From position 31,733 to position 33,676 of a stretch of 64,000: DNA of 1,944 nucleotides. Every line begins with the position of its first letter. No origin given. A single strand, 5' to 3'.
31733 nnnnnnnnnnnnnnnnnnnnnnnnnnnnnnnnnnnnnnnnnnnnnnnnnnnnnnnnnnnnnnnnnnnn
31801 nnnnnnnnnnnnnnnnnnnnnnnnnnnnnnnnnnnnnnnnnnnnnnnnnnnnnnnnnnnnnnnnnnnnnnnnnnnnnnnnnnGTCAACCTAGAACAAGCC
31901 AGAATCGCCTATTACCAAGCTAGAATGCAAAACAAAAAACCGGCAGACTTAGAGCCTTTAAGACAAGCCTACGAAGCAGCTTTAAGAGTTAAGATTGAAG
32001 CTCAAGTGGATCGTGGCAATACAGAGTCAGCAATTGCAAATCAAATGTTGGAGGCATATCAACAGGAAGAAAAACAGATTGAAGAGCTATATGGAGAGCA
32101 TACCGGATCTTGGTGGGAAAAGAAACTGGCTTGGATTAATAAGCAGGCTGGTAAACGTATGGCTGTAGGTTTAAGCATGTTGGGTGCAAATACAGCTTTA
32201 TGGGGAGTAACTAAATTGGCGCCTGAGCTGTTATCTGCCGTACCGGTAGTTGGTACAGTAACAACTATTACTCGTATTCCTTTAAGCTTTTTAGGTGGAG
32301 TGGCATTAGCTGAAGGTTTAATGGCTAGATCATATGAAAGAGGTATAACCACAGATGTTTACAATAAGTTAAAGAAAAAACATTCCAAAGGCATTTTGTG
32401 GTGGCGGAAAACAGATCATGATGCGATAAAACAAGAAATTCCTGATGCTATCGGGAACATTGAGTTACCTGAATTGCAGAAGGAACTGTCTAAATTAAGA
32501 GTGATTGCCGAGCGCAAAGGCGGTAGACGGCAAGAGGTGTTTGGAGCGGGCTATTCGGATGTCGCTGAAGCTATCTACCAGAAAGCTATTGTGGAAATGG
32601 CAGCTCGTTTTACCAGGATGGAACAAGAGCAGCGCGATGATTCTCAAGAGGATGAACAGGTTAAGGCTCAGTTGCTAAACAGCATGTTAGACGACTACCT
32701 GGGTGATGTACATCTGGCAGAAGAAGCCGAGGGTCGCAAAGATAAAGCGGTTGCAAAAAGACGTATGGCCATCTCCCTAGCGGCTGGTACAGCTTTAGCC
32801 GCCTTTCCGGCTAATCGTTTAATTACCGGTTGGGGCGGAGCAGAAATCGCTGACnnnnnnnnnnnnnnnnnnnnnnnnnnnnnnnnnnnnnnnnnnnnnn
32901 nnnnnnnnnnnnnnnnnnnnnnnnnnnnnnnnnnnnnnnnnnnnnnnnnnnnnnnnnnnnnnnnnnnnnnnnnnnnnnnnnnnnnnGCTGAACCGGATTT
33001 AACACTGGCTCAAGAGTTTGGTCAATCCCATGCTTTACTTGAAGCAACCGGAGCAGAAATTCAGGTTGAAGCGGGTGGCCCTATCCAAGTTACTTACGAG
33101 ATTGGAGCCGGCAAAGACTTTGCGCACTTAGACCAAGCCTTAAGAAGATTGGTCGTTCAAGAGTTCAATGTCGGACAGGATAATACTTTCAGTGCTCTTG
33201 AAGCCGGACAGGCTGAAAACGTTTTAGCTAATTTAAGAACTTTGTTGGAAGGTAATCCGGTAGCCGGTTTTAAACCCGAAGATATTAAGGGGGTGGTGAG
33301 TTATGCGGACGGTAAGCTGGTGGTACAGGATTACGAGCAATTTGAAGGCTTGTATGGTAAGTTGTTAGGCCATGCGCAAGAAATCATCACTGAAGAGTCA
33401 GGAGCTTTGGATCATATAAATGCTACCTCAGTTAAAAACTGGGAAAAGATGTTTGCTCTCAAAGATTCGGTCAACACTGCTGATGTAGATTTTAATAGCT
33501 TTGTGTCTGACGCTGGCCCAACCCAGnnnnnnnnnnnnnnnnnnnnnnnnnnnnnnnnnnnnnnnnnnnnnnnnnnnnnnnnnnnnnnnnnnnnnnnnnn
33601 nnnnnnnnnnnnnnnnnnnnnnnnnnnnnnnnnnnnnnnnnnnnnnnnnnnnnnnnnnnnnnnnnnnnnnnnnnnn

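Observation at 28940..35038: Divergent pair: GC-rich 361-aa coiled-coil membrane protein and a 1470-aa extremely acidic giant protein with a central TM hairpin and PPAATPE repeats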

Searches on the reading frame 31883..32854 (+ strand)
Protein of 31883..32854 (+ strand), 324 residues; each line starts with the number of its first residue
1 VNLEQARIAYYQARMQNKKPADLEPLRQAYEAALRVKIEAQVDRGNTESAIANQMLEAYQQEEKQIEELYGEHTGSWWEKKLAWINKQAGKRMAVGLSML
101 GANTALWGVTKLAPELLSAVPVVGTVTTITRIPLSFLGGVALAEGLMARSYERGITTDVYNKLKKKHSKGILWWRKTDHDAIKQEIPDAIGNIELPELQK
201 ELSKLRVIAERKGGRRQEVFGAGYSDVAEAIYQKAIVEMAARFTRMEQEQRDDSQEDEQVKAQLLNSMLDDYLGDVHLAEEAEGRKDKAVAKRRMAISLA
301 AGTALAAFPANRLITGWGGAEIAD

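Call 99: search_solved_structures(query=A5, max_evalue=5)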
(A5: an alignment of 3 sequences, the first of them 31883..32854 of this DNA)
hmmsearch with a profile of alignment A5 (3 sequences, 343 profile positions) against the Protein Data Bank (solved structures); distinct sequences matched with E-value up to 5: 30.
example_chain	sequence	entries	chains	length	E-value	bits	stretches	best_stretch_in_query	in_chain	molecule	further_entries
1k3a_A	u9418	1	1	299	0.087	15.1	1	165-208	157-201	insulin-like growth factor 1 receptor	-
3lw0_A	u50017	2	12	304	0.088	15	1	165-208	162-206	Insulin-like growth factor 1 receptor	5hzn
3d94_A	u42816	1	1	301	0.088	15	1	165-208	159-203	Insulin-like growth factor 1 receptor beta chain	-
3qqu_A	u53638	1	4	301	0.088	15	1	165-208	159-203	Insulin-like growth factor 1 receptor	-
4d2r_A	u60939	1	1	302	0.089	15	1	165-208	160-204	INSULIN-LIKE GROWTH FACTOR 1 RECEPTOR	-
3o23_A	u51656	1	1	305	0.09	15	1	165-208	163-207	Insulin-like growth factor 1 receptor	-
2oj9_A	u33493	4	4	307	0.091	15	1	165-208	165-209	Insulin-like growth factor 1 receptor precursor (EC 2.7.10.1) (Insulin-like growth factor | Insulin-like growth factor 1 receptor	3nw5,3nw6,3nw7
1jqh_A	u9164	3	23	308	0.091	15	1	165-208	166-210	IGF-1 receptor kinase | Insulin-like growth factor 1 receptor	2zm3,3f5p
5fxq_A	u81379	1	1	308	0.091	15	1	165-208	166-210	INSULIN-LIKE GROWTH FACTOR 1 RECEPTOR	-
5fxr_A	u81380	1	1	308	0.091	15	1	165-208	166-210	INSULIN-LIKE GROWTH FACTOR 1 RECEPTOR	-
3i81_A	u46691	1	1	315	0.094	14.9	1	165-208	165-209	Insulin-like growth factor 1 receptor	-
8pyi_AAA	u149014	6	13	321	0.096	14.9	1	165-207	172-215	Insulin-like growth factor 1 receptor beta chain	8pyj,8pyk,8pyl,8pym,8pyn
1p4o_A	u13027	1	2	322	0.097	14.9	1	165-207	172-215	Insulin-like growth factor I receptor protein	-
1m7n_A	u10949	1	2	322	0.098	14.9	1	165-207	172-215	Insulin-like growth factor I receptor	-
3lvp_A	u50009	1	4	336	0.1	14.8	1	165-207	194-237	Insulin-like growth factor 1 receptor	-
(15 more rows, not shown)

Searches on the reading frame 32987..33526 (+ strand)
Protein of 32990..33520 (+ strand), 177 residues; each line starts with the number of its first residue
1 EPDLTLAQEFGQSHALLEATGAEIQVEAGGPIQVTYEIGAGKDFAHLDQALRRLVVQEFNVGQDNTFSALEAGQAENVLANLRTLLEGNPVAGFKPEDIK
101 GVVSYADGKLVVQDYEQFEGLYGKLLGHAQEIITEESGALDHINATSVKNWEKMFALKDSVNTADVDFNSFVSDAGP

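Call 39: search_solved_structures(query=A1, max_evalue=10)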
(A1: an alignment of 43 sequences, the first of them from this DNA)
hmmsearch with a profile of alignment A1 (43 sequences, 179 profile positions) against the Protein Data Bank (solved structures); distinct sequences matched with E-value up to 10: 1.
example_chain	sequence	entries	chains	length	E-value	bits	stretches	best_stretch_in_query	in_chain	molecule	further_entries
6s5y_A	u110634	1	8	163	1.5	11.8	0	61-97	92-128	Group B streptococcal R4 surface protein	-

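Call 40: find_homologous_proteins(query=A1, max_evalue=0.001)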
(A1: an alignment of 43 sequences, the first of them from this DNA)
Query A1 (43 sequences): 7316 candidates shared short words with the query, none scored E <= 0.001.

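Call 47: predict_structure(alignment_id=A1)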
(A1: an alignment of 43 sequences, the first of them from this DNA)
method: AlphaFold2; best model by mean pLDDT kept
length: 180 residues; sequences in the alignment: 43
mean_pLDDT: 92.7   pTM: 0.87
mean pLDDT of the five models: 92.7, 91.9, 91.5, 91.5, 90.8
residues with pLDDT >= 90: 147; 70-90: 24; 50-70: 9; < 50: 0
segments of 3 or more residues with pLDDT < 50: none
pLDDT, mean of each block of 10 residues (from residue 1): 86 95 94 97 97 97 93 96 98 98 98 98 98 93 87 94 87 62
secondary structure, 60 per line:
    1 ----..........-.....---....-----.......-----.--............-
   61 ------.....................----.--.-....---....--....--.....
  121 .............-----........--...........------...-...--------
elements in order: H5-14 H16-20 E24-27 E33-39 H48-59 E67-69 H70-87 H97-100 E104-107 E110-113 H116-133 H139-146 H149-159 E166-168

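Call 51: fold_search(model_id=the predicted structure, library=pdb)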
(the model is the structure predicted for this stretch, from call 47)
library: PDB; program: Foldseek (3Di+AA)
matches with E <= 10: 114; with E <= 0.001: 0
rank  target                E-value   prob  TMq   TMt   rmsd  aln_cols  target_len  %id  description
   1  3wkr_B                5.4e-01  0.08  0.15  0.10  10.5       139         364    9  Crystal structure of the SepCysS-SepCysE complex from Methanocaldococcus jannaschii (released 2014-07-16)
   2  8foe_B                7.7e-01  0.04  0.14  0.09  18.6       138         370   13  Cryo-EM structure of S. cerevisiae DNA polymerase alpha-primase complex bound to a template DNA (released 2023-05-31)
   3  6s41_B                9.1e-01  0.06  0.20  0.14  16.7       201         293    9  CRYSTAL STRUCTURE OF PXR IN COMPLEX WITH XPC-7455 (released 2019-10-02)
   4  3wkr_A                1.0e+00  0.06  0.17  0.11  10.7       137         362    8  Crystal structure of the SepCysS-SepCysE complex from Methanocaldococcus jannaschii (released 2014-07-16)
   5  7xri_A                1.2e+00  0.02  0.13  0.10  17.7       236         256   13  Feruloyl esterase mutant -S106A (released 2023-05-17)
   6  8r00                  2.1e+00  0.02  0.18  0.13  16.1       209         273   11  Crystal structure of the human PXR ligand-binding domain in complex with furanodienone (released 2025-04-16)
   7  6nx1_A                2.4e+00  0.03  0.20  0.14  15.2       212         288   12  STRUCTURE OF HUMAN PREGNANE X RECEPTOR LIGAND BINDING DOMAIN BOUND TETHERED WITH SRC CO-ACTIVATOR PEPTIDE AND COMPOUND (released 2020-02-12)
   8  1xmx                  2.4e+00  0.03  0.15  0.08  13.4       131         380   18  Crystal structure of protein VC1899 from Vibrio cholerae (released 2004-11-16)
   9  8foh_B                2.4e+00  0.01  0.10  0.06  18.6       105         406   16  Cryo-EM structure of S. cerevisiae DNA polymerase alpha-primase complex in the RNA synthesis state (released 2023-05-31)
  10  3wkr_F                2.7e+00  0.03  0.16  0.09  11.4       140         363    9  Crystal structure of the SepCysS-SepCysE complex from Methanocaldococcus jannaschii (released 2014-07-16)
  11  3wks_B                2.9e+00  0.04  0.18  0.11  10.7       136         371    9  Crystal structure of the SepCysS-SepCysE N-terminal domain complex from (released 2014-07-30)
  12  8qzx_D                2.9e+00  0.02  0.15  0.10  13.7       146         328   13  CryoEM structure of DHS-eIF5A complex structure from Trichomonas vaginalis (released 2024-07-03)
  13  6mzx_A8               3.1e+00  0.04  0.16  0.15  10.8       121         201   16  Cryo-EM structure of the HO BMC shell: Icosahedral reconstruction (main population) (released 2019-03-13)
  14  9fzi_B                3.1e+00  0.02  0.18  0.12  16.7       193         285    9  A new crystal structure of the hPXR-LBD in fusion with an SRC1 co-activator peptide and in complex with SR12813 (P2121 (released 2025-02-19)
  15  6ev0_A                3.3e+00  0.03  0.16  0.13  12.4       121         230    9  The Transcriptional Regulator PrfA from Listeria Monocytogenes in complex with a ring-fused 2-pyridone (AC129) (released 2018-05-02)
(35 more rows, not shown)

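Call 61: find_related_loci(query=A3, collection=metagenome_contigs, flank=10000)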
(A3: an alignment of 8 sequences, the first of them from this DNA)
Query A3 (180 aa) in metagenome_contigs; peptide patterns used: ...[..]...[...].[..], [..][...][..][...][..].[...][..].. (x = any residue, [..] = any of these).
459 stretches matched a pattern; 11 encode a relative of the query (tblastn E <= 1e-3); 11 distinct loci.
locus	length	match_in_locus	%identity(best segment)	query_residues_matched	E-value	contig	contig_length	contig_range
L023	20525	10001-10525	46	7-179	2e-47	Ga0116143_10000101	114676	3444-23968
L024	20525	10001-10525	46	7-179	1e-47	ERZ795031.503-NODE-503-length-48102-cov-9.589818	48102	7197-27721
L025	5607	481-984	47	7-172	3e-46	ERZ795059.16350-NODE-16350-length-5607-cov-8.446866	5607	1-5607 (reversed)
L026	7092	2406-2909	46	7-172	1e-45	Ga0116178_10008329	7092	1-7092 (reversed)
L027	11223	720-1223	46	7-172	1e-45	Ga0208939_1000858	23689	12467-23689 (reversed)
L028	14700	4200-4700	43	12-178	3e-36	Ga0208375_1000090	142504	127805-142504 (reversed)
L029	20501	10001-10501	43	12-178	3e-36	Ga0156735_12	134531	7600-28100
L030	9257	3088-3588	38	1-159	4e-26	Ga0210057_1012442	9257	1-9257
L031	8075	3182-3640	35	9-161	8e-23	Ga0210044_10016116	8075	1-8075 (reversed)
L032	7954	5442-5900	35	9-161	8e-23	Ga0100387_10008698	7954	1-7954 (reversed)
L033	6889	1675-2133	35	9-161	8e-23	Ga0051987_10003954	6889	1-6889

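Call 69: find_related_loci(query=A3, collection=viral_contigs, flank=8000)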
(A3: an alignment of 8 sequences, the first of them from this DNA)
Query A3 (180 aa) in viral_contigs; peptide patterns used: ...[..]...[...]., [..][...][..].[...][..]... (x = any residue, [..] = any of these).
47 stretches matched a pattern, but none encodes a relative of the query by tblastn (E <= 1e-3).

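Call 70: search_protein_families(library=pfam, proteins=[L031:1668-1985:+, L030:541-723:+], max_evalue=0.1)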
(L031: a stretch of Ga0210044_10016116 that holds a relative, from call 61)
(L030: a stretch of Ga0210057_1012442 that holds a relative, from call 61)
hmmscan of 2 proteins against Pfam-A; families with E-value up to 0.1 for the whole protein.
L031:1668-1985:+ (105 aa): 2 families
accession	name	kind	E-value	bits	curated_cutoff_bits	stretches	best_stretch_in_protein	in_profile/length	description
PF13315.11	DUF4085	-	3.4e-05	24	24.1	1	6-102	21-120/205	Protein of unknown function (DUF4085)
PF03564.21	DUF1759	-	0.022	15.2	25.4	1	18-104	29-108/148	Protein of unknown function (DUF1759)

L030:541-723:+ (60 aa): 1 family
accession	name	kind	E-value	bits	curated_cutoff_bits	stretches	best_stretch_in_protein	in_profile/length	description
PF02646.22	RmuC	-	0.022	14.3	26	1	4-60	227-282/291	RmuC family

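Call 88: fold_search(model_id=the predicted structure, library=viral)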
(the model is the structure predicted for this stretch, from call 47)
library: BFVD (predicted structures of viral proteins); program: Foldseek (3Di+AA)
matches with E <= 10: 103; with E <= 0.001: 0
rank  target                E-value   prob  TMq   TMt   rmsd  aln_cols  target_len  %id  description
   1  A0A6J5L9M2            3.8e-01  0.18  0.20  0.35  11.4       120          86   10  Uncharacterized protein [uncultured Caudovirales phage]
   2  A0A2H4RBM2            6.0e-01  0.16  0.25  0.34   6.9       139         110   14  Uncharacterized protein [Sulfolobus ellipsoid virus 1]
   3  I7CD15                8.5e-01  0.25  0.25  0.46   7.9       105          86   10  Uncharacterized protein [Pseudomonas phage PA7]
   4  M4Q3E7                1.1e+00  0.03  0.15  0.18  13.6       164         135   12  (no name in the UniProt tables at hand)
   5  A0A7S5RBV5            1.4e+00  0.01  0.12  0.09  20.0       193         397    6  (no name in the UniProt tables at hand)
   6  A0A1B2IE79            1.5e+00  0.04  0.14  0.12  17.7       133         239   13  Uncharacterized protein [Erwinia phage vB_EamM_Kwan]
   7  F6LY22                1.5e+00  0.04  0.23  0.13  14.1       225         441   12  Gag protein [Caprine arthritis encephalitis virus]
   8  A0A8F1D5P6            2.0e+00  0.06  0.15  0.13   7.1        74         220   20  (no name in the UniProt tables at hand)
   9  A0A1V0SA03            2.0e+00  0.03  0.15  0.16  15.5       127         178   11  Uncharacterized protein [Catovirus CTV1]
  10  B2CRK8                2.1e+00  0.02  0.16  0.15  16.7       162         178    9  Uncharacterized protein [Betalipothrixvirus uzonense]
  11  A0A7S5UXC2            2.1e+00  0.02  0.16  0.13  14.3       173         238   10  (no name in the UniProt tables at hand)
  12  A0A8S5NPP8            2.3e+00  0.04  0.18  0.25  15.2       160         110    9  Cysteine protease [Myoviridae sp. ctagO6]
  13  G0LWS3                2.4e+00  0.08  0.18  0.18   7.0        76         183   17  Uncharacterized protein [Campylobacter phage CP81]
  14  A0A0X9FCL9            2.6e+00  0.03  0.13  0.20  10.2        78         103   19  38.7kd [Cnaphalocrocis medinalis granulovirus]
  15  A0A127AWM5            2.7e+00  0.04  0.16  0.29  13.6        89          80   17  Uncharacterized protein [Bacillus phage SP-15]
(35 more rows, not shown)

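Call 96: search_dna_similar(query=window:32990-33520:+, collection=plasmids, mode=protein, max_evalue=0.001, max_rows=10)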
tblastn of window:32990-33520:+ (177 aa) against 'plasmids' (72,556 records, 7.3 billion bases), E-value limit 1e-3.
No match.

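Call 101: search_protein_families(library=pfam, proteins=[L029:11510-13657:+], max_evalue=0.01)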
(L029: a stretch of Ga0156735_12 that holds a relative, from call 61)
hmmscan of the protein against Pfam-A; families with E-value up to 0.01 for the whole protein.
L029:11510-13657:+ (715 aa): 8 families
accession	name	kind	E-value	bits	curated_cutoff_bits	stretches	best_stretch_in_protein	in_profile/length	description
PF00801.26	PKD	-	2.6e-12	47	23.5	1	270-328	26-75/80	PKD domain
PF18911.6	PKD_4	-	5.6e-10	39.6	27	0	364-438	20-85/85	PKD domain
PF16158.11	N_BRCA1_IG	-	8.9e-08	33.1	28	1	582-678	8-102/108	Ig-like domain from next to BRCA1 gene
PF01471.23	PG_binding_1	-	1.6e-05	25.4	23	1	43-83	2-41/57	Putative peptidoglycan binding domain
PF18981.6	InlK_D3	-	0.001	19.5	25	0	400-438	34-75/75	Internalin K domain (D3/D4)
PF24542.1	Ig_TPPC8_C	-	0.0018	18.5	27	0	266-315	50-95/103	TPPC8 C-terminal Ig-like domain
PF15418.12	DUF4625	-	0.0025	18.5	27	0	406-438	99-130/131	Domain of unknown function (DUF4625)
PF23623.1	GBD_IRG7_N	-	0.0041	17.7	27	0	162-206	48-92/95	IRG7 N-terminal galactose binding domain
